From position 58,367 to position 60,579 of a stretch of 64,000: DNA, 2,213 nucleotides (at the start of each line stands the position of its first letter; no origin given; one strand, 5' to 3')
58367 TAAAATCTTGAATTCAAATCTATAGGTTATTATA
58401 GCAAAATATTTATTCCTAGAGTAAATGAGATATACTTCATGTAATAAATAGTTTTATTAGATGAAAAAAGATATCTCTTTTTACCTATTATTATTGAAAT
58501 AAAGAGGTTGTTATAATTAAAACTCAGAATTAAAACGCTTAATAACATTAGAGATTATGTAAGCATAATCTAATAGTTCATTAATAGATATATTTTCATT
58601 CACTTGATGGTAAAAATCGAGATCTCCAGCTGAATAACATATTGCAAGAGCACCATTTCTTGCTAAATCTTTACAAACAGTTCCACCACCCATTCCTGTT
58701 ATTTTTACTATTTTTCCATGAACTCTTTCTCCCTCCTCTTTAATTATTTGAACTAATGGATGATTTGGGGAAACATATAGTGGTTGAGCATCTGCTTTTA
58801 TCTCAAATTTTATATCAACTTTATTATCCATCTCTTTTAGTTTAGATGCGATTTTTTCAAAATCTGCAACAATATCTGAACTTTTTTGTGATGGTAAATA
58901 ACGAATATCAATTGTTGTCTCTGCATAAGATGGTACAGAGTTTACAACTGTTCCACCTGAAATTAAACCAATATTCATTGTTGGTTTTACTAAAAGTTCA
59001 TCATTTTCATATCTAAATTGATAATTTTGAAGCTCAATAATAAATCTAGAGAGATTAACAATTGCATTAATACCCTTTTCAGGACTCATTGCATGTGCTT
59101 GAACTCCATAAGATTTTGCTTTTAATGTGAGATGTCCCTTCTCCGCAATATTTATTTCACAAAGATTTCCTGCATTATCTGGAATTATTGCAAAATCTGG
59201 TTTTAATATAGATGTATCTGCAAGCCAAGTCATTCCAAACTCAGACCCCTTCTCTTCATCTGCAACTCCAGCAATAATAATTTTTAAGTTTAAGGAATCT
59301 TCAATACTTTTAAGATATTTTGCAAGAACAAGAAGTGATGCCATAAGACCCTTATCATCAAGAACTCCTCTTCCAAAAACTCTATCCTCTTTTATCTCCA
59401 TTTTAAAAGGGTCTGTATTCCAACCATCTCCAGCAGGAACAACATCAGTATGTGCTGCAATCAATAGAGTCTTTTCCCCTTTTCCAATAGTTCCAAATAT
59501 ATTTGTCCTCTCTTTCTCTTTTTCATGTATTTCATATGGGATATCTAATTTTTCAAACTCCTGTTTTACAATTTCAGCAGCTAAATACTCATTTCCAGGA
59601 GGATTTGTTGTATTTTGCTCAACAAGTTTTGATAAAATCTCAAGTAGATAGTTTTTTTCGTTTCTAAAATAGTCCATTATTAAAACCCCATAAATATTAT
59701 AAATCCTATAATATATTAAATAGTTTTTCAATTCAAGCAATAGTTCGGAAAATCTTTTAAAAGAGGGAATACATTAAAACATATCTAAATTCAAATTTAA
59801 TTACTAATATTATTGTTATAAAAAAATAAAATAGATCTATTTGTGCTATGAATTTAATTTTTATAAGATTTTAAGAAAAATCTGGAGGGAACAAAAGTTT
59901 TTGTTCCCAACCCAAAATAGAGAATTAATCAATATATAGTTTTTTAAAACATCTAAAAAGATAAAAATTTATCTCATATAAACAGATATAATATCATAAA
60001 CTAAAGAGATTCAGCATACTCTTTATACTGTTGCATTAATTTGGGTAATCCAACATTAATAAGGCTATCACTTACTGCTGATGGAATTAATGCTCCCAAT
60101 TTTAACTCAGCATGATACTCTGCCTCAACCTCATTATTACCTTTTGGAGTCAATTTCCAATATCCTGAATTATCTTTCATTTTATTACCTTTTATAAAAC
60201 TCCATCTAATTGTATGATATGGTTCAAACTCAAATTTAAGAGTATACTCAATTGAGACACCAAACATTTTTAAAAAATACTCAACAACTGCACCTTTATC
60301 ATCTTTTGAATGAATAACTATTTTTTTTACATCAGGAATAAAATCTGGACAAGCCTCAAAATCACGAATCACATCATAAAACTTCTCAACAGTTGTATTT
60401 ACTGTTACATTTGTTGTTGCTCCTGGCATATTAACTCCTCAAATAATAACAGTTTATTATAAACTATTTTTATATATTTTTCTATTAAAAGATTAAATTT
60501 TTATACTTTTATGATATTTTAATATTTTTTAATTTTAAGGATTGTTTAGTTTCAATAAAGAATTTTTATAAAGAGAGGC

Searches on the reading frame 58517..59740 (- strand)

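Call 12: search_protein_families(library=pfam, proteins=[window:58517-59740:-], max_evalue=0.001)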
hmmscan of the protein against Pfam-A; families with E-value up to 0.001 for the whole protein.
window:58517-59740:- (407 aa): 3 families
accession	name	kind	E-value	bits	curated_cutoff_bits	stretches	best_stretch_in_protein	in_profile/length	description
PF01546.33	Peptidase_M20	-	3.9e-24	86.2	24.6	1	93-401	1-205/206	Peptidase family M20/M25/M40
PF07687.19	M20_dimer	-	1.5e-23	83.2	21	1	198-302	1-103/107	Peptidase dimerisation domain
PF04389.22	Peptidase_M28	-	5.8e-06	26.6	21.3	1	80-165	1-69/193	Peptidase family M28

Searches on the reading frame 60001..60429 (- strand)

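Call 12: search_protein_families(library=pfam, proteins=[window:60001-60429:-], max_evalue=0.001)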
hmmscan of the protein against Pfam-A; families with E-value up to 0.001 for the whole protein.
window:60001-60429:- (142 aa): 2 families
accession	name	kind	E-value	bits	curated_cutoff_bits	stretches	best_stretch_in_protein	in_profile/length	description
PF10604.15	Polyketide_cyc2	-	4.4e-09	37.2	27.4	1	4-122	4-120/142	Polyketide cyclase / dehydrase and lipid transport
PF03364.25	Polyketide_cyc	-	1e-08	35.9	23.4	1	11-131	2-121/126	Polyketide cyclase / dehydrase and lipid transport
